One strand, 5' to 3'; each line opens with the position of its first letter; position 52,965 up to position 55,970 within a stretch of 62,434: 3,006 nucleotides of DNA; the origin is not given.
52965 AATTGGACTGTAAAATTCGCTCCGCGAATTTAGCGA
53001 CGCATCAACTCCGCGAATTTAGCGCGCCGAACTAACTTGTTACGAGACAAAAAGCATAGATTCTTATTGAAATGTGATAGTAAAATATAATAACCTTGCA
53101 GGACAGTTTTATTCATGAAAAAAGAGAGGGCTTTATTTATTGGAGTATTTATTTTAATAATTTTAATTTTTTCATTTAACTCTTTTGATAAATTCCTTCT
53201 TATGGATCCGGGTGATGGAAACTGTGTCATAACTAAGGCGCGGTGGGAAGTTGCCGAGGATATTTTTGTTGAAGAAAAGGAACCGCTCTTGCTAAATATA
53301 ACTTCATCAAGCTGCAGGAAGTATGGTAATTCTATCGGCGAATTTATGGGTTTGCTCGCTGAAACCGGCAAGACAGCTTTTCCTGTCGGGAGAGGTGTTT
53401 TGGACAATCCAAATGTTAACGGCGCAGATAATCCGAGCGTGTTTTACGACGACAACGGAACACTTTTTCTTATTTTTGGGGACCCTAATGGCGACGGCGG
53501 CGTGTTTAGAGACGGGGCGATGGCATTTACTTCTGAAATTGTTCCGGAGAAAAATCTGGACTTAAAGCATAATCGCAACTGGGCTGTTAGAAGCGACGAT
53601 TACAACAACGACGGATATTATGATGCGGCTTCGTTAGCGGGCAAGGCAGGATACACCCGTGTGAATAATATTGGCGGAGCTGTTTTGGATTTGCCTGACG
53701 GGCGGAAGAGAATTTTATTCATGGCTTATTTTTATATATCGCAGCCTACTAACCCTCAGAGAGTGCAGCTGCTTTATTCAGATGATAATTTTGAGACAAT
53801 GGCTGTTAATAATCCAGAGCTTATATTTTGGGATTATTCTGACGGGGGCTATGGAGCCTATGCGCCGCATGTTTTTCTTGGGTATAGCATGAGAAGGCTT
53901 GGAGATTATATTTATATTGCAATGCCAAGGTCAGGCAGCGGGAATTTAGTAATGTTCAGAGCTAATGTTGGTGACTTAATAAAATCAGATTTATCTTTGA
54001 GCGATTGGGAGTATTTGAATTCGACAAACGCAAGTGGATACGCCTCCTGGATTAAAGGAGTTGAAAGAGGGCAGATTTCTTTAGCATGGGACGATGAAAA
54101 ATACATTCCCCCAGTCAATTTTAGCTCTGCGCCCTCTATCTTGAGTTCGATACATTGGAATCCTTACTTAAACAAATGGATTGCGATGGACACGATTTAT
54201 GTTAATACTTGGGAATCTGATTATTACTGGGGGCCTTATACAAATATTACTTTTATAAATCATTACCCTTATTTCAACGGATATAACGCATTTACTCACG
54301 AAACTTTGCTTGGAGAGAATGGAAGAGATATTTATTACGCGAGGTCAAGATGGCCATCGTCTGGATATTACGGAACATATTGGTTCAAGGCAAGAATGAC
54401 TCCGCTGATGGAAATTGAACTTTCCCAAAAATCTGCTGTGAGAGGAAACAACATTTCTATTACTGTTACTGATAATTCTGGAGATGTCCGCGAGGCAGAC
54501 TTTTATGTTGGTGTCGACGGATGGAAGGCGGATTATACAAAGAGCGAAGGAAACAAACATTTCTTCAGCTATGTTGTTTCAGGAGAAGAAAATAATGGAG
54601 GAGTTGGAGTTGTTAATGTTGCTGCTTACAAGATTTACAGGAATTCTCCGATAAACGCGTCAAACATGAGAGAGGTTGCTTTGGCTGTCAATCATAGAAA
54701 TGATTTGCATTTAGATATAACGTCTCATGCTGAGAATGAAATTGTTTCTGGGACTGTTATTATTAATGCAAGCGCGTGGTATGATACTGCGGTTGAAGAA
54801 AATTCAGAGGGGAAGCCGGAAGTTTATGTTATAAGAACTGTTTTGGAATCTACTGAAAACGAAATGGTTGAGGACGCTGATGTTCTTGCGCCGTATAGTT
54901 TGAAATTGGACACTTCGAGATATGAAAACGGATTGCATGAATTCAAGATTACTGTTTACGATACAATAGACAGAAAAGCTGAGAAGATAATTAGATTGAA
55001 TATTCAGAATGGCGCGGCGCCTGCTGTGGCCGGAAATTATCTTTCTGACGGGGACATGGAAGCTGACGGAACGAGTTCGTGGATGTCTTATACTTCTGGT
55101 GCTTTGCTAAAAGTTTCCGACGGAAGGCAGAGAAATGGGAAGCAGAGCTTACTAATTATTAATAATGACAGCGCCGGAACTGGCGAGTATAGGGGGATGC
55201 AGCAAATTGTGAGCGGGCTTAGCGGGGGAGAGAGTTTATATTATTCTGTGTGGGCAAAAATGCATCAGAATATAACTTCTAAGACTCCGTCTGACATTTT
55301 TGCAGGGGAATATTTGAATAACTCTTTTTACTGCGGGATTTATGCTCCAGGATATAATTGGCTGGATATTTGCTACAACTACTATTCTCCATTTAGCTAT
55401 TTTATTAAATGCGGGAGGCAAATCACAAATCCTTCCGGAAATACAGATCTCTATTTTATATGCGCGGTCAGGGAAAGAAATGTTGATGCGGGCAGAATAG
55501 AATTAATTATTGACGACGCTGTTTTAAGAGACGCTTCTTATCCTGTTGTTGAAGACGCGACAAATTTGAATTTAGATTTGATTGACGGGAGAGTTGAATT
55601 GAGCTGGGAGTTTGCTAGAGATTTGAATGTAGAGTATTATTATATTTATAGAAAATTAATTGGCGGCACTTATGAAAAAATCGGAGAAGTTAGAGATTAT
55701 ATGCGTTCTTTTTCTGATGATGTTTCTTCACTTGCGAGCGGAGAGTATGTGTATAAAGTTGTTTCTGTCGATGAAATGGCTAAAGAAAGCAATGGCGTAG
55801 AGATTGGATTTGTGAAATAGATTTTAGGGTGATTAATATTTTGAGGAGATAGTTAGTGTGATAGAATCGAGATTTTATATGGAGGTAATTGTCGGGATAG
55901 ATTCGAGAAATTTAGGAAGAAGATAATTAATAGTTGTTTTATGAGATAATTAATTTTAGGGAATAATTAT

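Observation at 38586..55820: Short Cys-x-x-Thr-Lys/Arg-Ala-Tyr/Arg-Trp tag at the extreme C-terminus of three secreted proteins and just behind the leader of two others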

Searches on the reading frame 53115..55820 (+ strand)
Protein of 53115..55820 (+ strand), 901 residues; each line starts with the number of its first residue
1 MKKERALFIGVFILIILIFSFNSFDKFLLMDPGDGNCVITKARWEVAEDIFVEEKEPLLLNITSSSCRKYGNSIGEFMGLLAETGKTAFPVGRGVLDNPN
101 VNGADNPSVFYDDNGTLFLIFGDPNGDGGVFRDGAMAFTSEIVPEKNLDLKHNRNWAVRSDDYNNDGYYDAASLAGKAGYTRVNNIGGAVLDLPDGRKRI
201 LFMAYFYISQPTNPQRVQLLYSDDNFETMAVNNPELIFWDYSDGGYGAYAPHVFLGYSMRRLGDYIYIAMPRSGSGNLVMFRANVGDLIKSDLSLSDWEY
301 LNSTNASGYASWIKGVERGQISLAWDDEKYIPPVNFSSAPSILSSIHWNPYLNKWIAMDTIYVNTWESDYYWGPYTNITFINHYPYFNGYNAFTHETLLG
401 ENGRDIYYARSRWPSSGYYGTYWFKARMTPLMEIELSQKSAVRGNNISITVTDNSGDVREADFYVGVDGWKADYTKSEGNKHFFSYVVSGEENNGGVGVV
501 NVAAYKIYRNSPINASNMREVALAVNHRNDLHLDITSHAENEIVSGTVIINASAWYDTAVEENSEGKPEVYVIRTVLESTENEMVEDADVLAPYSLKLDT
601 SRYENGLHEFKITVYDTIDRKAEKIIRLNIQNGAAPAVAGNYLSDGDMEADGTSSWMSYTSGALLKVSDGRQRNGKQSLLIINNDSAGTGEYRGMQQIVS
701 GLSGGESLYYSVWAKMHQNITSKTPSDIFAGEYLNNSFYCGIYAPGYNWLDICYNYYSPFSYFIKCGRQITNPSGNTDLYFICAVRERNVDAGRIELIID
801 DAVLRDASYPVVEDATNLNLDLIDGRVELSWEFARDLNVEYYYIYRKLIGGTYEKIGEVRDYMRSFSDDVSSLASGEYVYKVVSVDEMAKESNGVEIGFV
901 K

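Call 4: search_protein_families(library=pfam, proteins=[window:53115-55820:+], max_evalue=0.01)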
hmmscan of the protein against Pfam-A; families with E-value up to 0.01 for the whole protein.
window:53115-55820:+ (901 aa): 0 families

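Call 5: search_protein_families(library=ncbifam, proteins=[window:53115-55820:+], max_evalue=1)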
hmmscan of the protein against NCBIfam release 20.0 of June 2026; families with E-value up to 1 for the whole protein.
window:53115-55820:+ (901 aa): 1 family
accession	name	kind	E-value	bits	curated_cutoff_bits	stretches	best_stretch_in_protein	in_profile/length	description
TIGR05002.1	NxxGxxAF_repeat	domain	0.11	12.5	50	1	83-120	11-46/57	choice-of-anchor tandem repeat NxxGxxAF-containing protein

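Call 43: find_homologous_proteins(query=window:53115-55817:+, max_evalue=0.001)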
Query window:53115-55817:+ (901 aa): 6 proteins with E <= 0.001 among 8000 candidates.
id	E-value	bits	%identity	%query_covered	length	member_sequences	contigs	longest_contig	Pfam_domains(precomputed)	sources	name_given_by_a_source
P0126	0.0e+0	2078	100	100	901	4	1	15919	-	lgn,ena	-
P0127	6.0e-183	628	40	100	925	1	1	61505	-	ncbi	ncbi:MAG: hypothetical protein ABH864_03580 [archaeon]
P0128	1.8e-182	627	42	92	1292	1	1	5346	PF13229.13,PF05048.20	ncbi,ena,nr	ncbi:right-handed parallel beta-helix repeat-containing protein [Candidatus Pacearchaeota archaeon]|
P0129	1.3e-151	525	38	92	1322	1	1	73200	PF02412.24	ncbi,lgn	-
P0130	1.2e-142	495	37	92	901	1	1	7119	-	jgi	jgi:hypothetical protein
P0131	9.9e-128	446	40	70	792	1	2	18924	-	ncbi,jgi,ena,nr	ncbi:MAG: hypothetical protein KJ600_02960 [Nanoarchaeota archaeon]|nr:hypothetical protein [Nanoarc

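Call 46: find_encoding_contigs(protein=P0126, flank=10000, max_places=4)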
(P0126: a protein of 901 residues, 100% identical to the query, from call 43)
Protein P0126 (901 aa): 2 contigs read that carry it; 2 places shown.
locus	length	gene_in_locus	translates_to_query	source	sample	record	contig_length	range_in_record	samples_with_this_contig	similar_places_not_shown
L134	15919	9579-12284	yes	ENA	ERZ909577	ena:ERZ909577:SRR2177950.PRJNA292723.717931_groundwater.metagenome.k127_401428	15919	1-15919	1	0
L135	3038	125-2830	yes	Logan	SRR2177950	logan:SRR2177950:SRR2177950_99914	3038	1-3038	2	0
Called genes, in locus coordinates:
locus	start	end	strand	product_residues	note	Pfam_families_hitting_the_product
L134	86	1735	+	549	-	-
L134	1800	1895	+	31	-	-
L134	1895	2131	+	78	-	-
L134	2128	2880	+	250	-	PF01791:DeoC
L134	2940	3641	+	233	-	PF00106:adh_short, PF13561:adh_short_C2, PF08659:KR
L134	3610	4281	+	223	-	PF00121:TIM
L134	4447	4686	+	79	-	-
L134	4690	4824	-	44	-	-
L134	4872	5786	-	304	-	PF00480:ROK, PF02685:Glucokinase (faint), PF00480:ROK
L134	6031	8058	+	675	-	PF02412:TSP_3 (weak)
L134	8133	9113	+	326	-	PF00044:Gp_dh_N, PF02800:Gp_dh_C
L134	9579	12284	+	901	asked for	-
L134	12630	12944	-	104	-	-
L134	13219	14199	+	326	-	PF00044:Gp_dh_N, PF02800:Gp_dh_C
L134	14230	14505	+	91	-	-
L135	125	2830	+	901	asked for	-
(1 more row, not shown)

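Call 48: search_solved_structures(query=window:53115-55817:+, max_evalue=0.01)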
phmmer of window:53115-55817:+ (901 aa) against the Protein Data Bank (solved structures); distinct sequences matched with E-value up to 0.01: 0.

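Call 61: find_encoding_contigs(protein=P0127, flank=10000, max_places=2)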
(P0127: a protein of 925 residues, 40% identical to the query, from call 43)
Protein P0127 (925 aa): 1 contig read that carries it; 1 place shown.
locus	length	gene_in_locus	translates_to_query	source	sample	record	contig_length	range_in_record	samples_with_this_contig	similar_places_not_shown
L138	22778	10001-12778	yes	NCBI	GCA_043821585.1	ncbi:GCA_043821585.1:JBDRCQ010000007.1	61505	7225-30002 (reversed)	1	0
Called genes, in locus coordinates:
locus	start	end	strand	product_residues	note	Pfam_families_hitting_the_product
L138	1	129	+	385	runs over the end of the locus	-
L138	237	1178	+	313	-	-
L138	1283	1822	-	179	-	PF00078:RVT_1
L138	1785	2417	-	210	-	-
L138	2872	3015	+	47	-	-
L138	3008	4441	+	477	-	-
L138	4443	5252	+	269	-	-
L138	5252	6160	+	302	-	-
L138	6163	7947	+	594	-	-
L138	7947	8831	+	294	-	-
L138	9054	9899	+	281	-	PF07826:IMP_cyclohyd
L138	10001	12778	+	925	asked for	-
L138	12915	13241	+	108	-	-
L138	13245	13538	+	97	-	-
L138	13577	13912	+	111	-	-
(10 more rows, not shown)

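Call 73: predict_structure(alignment_id=A8)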
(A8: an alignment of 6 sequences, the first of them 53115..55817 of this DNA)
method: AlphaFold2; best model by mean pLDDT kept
length: 901 residues; sequences in the alignment: 6
mean_pLDDT: 57.0   pTM: 0.44
mean pLDDT of the five models: 57.0, 48.7, 48.7, 45.6, 45.0
residues with pLDDT >= 90: 23; 70-90: 244; 50-70: 306; < 50: 328
segments of 3 or more residues with pLDDT < 50: 18-187, 207-214, 222-232, 241-257, 273-275, 380-403, 408-426, 512-515, 559-569, 645-652, 674-676, 686-688, 718-736, 751-761, 789-793, 887-889
pLDDT, mean of each block of 10 residues (from residue 1): 59 57 30 34 37 34 27 24 25 23 32 35 30 28 27 25 27 29 44 60 50 52 40 56 34 42 70 60 79 77 65 75 65 69 56 60 60 58 31 39 48 33 48 72 83 73 84 90 89 66 75 54 61 83 78 69 42 71 55 65 76 72 86 57 50 62 61 54 54 75 78 58 29 45 61 43 60 79 64 60 70 76 80 61 80 77 74 76 68 81 66
secondary structure, 60 per line:
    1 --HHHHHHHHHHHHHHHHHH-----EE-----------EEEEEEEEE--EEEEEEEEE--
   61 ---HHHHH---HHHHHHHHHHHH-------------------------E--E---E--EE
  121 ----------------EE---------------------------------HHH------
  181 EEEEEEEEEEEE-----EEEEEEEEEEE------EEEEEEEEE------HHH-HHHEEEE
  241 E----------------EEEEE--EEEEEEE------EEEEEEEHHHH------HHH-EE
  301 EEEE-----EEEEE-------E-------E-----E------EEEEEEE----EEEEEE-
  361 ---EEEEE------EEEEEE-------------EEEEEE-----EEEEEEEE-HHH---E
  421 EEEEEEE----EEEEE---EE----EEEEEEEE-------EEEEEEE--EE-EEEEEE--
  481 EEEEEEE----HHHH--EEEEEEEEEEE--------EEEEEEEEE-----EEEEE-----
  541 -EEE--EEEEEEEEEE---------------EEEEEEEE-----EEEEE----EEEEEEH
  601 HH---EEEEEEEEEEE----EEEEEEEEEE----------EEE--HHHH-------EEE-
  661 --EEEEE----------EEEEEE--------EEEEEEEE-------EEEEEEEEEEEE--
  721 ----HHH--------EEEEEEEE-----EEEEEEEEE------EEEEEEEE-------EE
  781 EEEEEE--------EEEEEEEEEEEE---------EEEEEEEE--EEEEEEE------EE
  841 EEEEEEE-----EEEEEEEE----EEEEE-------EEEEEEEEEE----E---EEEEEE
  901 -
elements in order (helices of 4 or more, strands of 3 or more residues): H3-20 E39-47 E50-58 H64-68 H72-83 E181-192 E198-208 E215-223 E237-241 E258-262 E265-271 E278-284 H285-288 E299-304 E310-314 E343-349 E354-359 E364-368 E375-380 E394-399 E405-412 E420-427 E432-436 E446-453 E461-467 E473-478 E481-487 H492-495 E498-508 E517-525 E531-535 E542-544 E547-556 E572-579 E585-589 E594-599 E606-616 E621-630 E641-643 H646-649 E657-659 E663-667 E678-683 E692-699 E707-718 E736-743 E749-757 E764-771 E779-786 E795-806 E816-823 E826-832 E839-847 E853-860 E865-869 E877-886 E895-900
